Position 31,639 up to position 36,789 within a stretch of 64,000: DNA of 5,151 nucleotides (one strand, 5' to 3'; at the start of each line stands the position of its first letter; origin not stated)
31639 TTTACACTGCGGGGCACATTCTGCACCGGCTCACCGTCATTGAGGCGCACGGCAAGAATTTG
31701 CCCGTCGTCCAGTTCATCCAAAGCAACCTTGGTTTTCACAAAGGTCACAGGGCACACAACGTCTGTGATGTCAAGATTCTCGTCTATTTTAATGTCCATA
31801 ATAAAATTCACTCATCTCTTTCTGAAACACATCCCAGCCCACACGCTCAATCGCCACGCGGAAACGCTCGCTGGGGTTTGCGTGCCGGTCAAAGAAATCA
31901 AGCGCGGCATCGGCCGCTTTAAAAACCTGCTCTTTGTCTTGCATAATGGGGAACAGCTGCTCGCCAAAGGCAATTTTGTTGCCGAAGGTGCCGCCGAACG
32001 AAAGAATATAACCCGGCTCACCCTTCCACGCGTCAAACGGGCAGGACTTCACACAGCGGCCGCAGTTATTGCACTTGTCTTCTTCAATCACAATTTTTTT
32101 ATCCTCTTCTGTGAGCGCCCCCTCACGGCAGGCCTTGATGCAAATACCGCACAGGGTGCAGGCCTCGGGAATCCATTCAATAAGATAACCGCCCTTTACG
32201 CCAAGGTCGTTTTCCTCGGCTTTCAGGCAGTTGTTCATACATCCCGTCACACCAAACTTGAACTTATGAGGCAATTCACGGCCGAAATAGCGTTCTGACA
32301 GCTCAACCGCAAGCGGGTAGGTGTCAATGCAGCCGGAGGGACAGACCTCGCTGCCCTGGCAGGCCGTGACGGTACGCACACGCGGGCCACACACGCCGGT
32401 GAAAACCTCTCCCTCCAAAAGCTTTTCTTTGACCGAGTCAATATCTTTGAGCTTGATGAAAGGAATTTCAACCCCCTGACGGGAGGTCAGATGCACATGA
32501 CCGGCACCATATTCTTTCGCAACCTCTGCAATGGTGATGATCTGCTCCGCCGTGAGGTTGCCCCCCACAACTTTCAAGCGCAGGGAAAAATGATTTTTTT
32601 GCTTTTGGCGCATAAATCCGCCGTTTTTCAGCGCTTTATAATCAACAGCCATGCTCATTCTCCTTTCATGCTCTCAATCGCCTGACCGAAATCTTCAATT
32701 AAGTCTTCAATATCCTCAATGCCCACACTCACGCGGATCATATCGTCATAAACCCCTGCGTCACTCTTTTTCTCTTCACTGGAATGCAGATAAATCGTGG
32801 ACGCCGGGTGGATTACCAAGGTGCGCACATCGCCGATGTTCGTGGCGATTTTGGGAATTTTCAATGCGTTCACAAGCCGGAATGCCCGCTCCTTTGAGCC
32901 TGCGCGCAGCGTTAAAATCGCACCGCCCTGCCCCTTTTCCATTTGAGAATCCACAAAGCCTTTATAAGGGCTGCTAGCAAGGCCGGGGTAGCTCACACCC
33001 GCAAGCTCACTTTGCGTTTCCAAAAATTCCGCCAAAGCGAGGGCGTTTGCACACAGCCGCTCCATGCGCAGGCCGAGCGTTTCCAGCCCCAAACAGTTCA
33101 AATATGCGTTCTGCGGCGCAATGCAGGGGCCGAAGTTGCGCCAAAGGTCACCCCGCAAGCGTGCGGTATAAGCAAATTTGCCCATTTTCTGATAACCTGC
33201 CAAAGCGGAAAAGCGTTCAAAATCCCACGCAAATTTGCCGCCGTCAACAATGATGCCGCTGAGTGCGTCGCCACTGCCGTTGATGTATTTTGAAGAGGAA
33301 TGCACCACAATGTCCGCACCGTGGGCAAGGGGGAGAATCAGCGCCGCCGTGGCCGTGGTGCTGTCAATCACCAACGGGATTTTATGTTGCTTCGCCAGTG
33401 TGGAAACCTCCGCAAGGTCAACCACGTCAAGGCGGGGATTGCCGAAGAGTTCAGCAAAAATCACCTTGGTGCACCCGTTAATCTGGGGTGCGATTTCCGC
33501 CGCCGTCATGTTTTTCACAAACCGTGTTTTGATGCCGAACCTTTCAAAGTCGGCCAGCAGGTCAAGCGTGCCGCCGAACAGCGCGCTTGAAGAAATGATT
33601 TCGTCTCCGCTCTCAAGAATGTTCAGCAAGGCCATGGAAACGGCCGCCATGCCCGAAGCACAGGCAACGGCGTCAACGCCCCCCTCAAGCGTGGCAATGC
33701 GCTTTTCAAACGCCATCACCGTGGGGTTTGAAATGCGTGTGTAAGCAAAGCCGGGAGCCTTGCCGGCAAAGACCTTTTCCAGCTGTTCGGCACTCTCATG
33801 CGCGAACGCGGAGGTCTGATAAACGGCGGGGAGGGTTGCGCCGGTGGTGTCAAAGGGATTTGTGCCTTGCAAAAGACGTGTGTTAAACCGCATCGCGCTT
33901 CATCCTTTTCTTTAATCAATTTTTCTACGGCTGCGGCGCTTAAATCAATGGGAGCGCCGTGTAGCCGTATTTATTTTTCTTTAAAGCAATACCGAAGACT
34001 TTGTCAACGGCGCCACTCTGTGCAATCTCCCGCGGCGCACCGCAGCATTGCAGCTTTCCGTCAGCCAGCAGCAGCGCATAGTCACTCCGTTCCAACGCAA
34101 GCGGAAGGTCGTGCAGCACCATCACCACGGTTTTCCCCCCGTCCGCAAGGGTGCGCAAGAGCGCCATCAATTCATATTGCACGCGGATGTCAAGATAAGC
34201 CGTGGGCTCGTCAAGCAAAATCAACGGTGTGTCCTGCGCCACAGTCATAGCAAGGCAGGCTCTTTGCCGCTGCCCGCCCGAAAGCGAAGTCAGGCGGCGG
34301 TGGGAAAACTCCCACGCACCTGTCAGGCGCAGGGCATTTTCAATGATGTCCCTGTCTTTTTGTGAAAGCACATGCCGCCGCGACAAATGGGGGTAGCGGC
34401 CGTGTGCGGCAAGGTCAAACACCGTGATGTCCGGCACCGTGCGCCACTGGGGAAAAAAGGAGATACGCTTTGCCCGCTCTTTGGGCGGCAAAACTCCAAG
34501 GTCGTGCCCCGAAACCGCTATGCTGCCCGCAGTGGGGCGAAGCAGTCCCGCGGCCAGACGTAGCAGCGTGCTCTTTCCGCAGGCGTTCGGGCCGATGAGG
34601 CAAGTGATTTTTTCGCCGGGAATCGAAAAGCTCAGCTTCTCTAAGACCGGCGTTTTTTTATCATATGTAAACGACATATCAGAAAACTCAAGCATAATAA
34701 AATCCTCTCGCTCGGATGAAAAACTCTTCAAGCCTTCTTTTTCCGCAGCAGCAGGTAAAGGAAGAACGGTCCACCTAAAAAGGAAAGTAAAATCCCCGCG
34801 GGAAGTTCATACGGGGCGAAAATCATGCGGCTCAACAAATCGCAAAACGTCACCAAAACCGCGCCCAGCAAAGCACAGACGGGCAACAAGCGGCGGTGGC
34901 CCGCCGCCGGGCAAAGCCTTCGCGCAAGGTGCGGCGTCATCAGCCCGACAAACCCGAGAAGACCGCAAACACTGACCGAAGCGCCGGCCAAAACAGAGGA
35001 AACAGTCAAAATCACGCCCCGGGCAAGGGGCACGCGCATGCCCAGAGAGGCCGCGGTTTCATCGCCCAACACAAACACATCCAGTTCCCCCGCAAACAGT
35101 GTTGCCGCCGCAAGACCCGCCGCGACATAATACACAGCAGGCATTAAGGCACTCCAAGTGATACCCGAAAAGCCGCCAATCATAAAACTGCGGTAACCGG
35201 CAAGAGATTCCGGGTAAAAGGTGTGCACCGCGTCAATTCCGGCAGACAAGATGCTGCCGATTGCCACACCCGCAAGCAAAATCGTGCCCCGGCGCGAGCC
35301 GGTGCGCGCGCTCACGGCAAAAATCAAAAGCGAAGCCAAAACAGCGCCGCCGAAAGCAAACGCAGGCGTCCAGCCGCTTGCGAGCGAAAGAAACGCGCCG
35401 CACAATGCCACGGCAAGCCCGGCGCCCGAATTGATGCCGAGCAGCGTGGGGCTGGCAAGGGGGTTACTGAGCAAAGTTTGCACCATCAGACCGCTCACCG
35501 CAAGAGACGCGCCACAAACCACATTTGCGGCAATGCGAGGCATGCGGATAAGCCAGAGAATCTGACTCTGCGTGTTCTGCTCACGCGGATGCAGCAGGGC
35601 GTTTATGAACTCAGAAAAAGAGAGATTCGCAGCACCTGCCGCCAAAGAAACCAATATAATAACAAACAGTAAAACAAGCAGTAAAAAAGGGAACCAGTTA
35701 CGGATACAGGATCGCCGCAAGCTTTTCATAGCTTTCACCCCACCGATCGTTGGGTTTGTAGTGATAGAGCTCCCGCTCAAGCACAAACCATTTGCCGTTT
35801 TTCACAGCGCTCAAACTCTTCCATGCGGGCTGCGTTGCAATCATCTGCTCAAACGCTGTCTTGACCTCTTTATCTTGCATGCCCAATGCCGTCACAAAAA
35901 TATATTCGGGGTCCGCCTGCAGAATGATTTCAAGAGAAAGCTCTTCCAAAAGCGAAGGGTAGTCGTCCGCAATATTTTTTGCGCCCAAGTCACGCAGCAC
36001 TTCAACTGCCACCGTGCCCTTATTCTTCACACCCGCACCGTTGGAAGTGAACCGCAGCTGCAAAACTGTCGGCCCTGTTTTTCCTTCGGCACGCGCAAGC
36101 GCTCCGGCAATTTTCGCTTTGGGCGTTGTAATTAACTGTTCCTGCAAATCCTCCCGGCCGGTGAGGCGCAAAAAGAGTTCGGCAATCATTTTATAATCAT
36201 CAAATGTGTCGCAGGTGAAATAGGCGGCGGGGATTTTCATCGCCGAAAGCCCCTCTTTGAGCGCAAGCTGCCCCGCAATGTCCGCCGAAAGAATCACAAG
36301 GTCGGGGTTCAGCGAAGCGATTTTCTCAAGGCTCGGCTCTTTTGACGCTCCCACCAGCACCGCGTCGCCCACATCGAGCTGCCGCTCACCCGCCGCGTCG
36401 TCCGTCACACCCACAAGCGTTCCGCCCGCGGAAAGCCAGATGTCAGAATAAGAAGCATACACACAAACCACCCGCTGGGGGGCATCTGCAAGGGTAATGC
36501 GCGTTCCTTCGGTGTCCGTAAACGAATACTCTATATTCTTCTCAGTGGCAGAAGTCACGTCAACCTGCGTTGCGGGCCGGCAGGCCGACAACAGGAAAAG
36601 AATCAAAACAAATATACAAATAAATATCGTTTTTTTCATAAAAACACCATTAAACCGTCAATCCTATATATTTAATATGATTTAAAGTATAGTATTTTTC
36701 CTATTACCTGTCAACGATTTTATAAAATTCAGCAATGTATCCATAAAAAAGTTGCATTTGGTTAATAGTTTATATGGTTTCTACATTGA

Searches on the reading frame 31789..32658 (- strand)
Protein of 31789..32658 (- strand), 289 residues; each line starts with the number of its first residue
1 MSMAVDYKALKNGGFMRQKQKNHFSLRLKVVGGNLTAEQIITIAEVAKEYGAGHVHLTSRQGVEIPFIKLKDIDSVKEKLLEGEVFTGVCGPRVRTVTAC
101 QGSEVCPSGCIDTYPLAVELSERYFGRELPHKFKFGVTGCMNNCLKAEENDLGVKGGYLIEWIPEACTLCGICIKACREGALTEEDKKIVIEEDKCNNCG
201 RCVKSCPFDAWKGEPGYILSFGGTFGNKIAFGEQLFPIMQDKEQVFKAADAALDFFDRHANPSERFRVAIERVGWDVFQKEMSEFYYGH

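Call 61: search_protein_families(library=ncbifam, max_evalue=0.001, proteins=[window:31789-32658:-])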
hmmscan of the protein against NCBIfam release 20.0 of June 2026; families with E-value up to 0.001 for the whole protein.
window:31789-32658:- (289 aa): 56 families (the best 25 are shown)
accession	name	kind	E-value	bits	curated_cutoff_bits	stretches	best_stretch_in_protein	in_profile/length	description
TIGR02912.1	sulfite_red_C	equivalog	1.9e-42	145.4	324.1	1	5-249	2-258/314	sulfite reductase subunit C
TIGR02374.1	nitri_red_nirB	equivalog_domain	1.4e-26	93.2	578.35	1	19-154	554-690/794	nitrite reductase large subunit NirB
TIGR02066.1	dsrB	equivalog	9.2e-21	74.2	341.5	1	37-281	43-310/341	dissimilatory-type sulfite reductase subunit beta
NF011565.0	PRK14989.1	subfamily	2.7e-19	68.7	883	1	14-154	554-695/847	nitrite reductase large subunit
NF007125.0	PRK09566.1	equivalog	2e-18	66.1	594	1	11-156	309-454/513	ferredoxin--nitrite reductase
TIGR02064.1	dsrA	equivalog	5.9e-17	61.6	392.85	1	22-278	80-362/402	dissimilatory-type sulfite reductase subunit alpha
NF007126.0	PRK09567.1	equivalog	1.2e-14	53.4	523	1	14-156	365-507/595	NirA family protein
TIGR02435.1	CobG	equivalog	5.9e-13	48.5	234.8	2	26-85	20-78/388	precorrin-3B synthase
NF058577.1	FdxA_fam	equivalog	9.2e-11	41.8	65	1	163-210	5-52/52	4Fe-4S ferredoxin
NF010029.0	PRK13504.1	equivalog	1.1e-10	40.5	457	1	19-101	71-158/575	NADPH-dependent assimilatory sulfite reductase hemoprotein subunit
NF043069.1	T4HPD_activ_SAM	equivalog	8.4e-10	38.5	425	1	158-211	44-97/299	trans-4-hydroxy-L-proline dehydratase activase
NF045874.1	Vhu_polyferre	exception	3.2e-09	36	600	1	166-214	31-79/381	F420-non-reducing hydrogenase associated-polyferredoxin VhuB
TIGR04105.1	FeFe_hydrog_B1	subfamily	4.7e-09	35.4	450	1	165-210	111-158/462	monomeric [FeFe] hydrogenase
TIGR02700.1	flavo_MJ0208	hypoth_equivalog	7.3e-09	35.2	251.35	1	165-213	148-196/234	dihydromethanopterin reductase (acceptor)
TIGR04041.1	activase_YjjW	hypoth_equivalog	1.6e-08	34.3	250.2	1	165-209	41-85/276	YjjW family glycine radical enzyme activase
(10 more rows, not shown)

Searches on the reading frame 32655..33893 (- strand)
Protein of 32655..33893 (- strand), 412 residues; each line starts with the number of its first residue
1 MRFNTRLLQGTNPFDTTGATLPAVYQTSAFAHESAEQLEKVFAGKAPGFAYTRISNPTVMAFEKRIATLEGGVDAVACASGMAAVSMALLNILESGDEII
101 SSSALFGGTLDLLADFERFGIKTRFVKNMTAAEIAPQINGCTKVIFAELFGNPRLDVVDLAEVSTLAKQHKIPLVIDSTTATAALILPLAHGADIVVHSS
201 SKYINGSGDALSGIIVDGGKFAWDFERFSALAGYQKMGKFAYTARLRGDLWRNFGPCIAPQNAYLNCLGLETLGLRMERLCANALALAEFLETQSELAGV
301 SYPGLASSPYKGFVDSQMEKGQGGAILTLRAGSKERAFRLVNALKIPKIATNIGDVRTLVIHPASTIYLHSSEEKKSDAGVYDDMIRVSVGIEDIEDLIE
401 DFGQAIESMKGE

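Call 13: search_protein_families(library=pfam, proteins=[window:32655-33893:-])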
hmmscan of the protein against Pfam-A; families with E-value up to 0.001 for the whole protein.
window:32655-33893:- (412 aa): 3 families
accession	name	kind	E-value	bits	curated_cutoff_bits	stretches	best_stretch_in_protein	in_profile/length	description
PF01053.26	Cys_Met_Meta_PP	-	6.7e-109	364.4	27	1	8-406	5-380/381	Cys/Met metabolism PLP-dependent enzyme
PF01041.23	DegT_DnrJ_EryC1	-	9.9e-10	38.6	19.8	1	56-183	23-151/360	DegT/DnrJ/EryC1/StrS aminotransferase family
PF00155.27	Aminotran_1_2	-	4.4e-05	23.3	19.7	1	59-179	44-187/361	Aminotransferase class I and II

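Call 61: search_protein_families(library=ncbifam, max_evalue=0.001, proteins=[window:32655-33893:-])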
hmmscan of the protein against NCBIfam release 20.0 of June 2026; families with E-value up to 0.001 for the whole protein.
window:32655-33893:- (412 aa): 49 families (the best 25 are shown)
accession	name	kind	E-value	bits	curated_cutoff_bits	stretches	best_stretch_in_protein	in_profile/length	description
TIGR01326.1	OAH_OAS_sulfhy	subfamily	6.6e-126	420.4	495.1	1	3-407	2-418/418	O-acetylhomoserine aminocarboxypropyltransferase/cysteine synthase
NF005872.0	PRK07812.1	equivalog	1.4e-112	376.4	703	1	3-408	17-434/439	bifunctional o-acetylhomoserine/o-acetylserine sulfhydrylase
NF006096.0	PRK08248.1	equivalog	2.8e-111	372.2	726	1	10-408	17-427/431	homocysteine synthase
NF004650.0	PRK05994.1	equivalog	3.2e-105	352.4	667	1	9-408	15-426/427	O-acetylhomoserine aminocarboxypropyltransferase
NF006004.0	PRK08134.1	equivalog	3.8e-105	352.1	636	1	3-408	9-427/433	O-acetylhomoserine aminocarboxypropyltransferase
NF004125.0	PRK05613.1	equivalog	7.1e-101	337.8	765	1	3-407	14-435/437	O-acetylhomoserine/O-acetylserine sulfhydrylase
NF004757.0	PRK06084.1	equivalog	5.1e-98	328.7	790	1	9-409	10-423/425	bifunctional O-acetylhomoserine aminocarboxypropyltransferase/cysteine synthase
NF005215.0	PRK06702.1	equivalog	4.6e-96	322.3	709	1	15-406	20-422/432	bifunctional O-acetylhomoserine aminocarboxypropyltransferase/cysteine synthase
NF004609.0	PRK05939.1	equivalog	1.1e-95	320.9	555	1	18-409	22-411/412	cystathionine gamma-synthase family protein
TIGR01328.1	met_gam_lyase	equivalog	3.6e-95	319.1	549.7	1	2-408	3-390/391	methionine gamma-lyase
NF005695.0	PRK07503.1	equivalog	2.7e-93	312.8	666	1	3-410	10-398/403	methionine gamma-lyase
TIGR01325.1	O_suc_HS_sulf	equivalog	2.8e-93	312.5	510.05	1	20-405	17-379/380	O-succinylhomoserine sulfhydrylase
NF006003.0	PRK08133.1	equivalog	3.9e-93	312.3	522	1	22-406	31-394/396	O-succinylhomoserine sulfhydrylase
NF005696.0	PRK07504.1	equivalog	1.2e-87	294.2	675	1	4-408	12-395/397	O-succinylhomoserine sulfhydrylase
NF006347.0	PRK08574.1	equivalog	2.3e-86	289.9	477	2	4-219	4-216/385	cystathionine gamma-synthase family protein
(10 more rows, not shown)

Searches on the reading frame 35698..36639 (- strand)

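Call 6: search_protein_families(library=ncbifam, proteins=[window:35698-36639:-])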
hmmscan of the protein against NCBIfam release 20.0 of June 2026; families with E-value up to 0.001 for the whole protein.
window:35698-36639:- (313 aa): 8 families
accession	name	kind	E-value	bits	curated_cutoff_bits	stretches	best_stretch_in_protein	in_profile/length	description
TIGR03659.1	IsdE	equivalog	3.8e-22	78.8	298.65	1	3-312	2-292/292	heme ABC transporter substrate-binding protein IsdE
TIGR04281.1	peripla_PGF_1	equivalog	2.2e-17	63.2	325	1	39-290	6-244/330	PGF-CTERM-anchored ABC transporter substrate-binding protein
NF008501.1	PRK11411.1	subfamily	8.9e-16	57.7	320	1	28-287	14-269/303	Fe(3+) dicitrate ABC transporter substrate-binding protein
TIGR03868.1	F420-O_ABCperi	hypoth_equivalog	4.5e-09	35.9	392.4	1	42-288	5-263/287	putative F420-0 ABC transporter substrate-binding protein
NF002894.0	PRK03379.1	equivalog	1.7e-05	24.1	234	1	55-265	24-230/266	vitamin B12 ABC transporter substrate-binding protein BtuF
NF008200.0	PRK10957.1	equivalog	2e-05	23.7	205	0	6-220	7-234/330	Fe2+-enterobactin ABC transporter substrate-binding protein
NF038402.1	TroA_like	subfamily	0.00052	19.7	30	0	56-120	1-63/219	helical backbone metal receptor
NF010649.0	PRK14048.1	equivalog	0.00073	18.8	374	0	97-250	107-269/374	ferrichrome/ferrioxamine B periplasmic transporter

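Call 61: search_protein_families(library=ncbifam, max_evalue=0.001, proteins=[window:35698-36639:-])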
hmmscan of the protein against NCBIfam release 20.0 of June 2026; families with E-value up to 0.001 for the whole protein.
window:35698-36639:- (313 aa): 8 families
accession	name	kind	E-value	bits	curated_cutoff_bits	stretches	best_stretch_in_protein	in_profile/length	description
TIGR03659.1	IsdE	equivalog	3.8e-22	78.8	298.65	1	3-312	2-292/292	heme ABC transporter substrate-binding protein IsdE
TIGR04281.1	peripla_PGF_1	equivalog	2.2e-17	63.2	325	1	39-290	6-244/330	PGF-CTERM-anchored ABC transporter substrate-binding protein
NF008501.1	PRK11411.1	subfamily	8.9e-16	57.7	320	1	28-287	14-269/303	Fe(3+) dicitrate ABC transporter substrate-binding protein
TIGR03868.1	F420-O_ABCperi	hypoth_equivalog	4.5e-09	35.9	392.4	1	42-288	5-263/287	putative F420-0 ABC transporter substrate-binding protein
NF002894.0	PRK03379.1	equivalog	1.7e-05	24.1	234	1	55-265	24-230/266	vitamin B12 ABC transporter substrate-binding protein BtuF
NF008200.0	PRK10957.1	equivalog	2e-05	23.7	205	0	6-220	7-234/330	Fe2+-enterobactin ABC transporter substrate-binding protein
NF038402.1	TroA_like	subfamily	0.00052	19.7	30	0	56-120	1-63/219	helical backbone metal receptor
NF010649.0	PRK14048.1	equivalog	0.00073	18.8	374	0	97-250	107-269/374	ferrichrome/ferrioxamine B periplasmic transporter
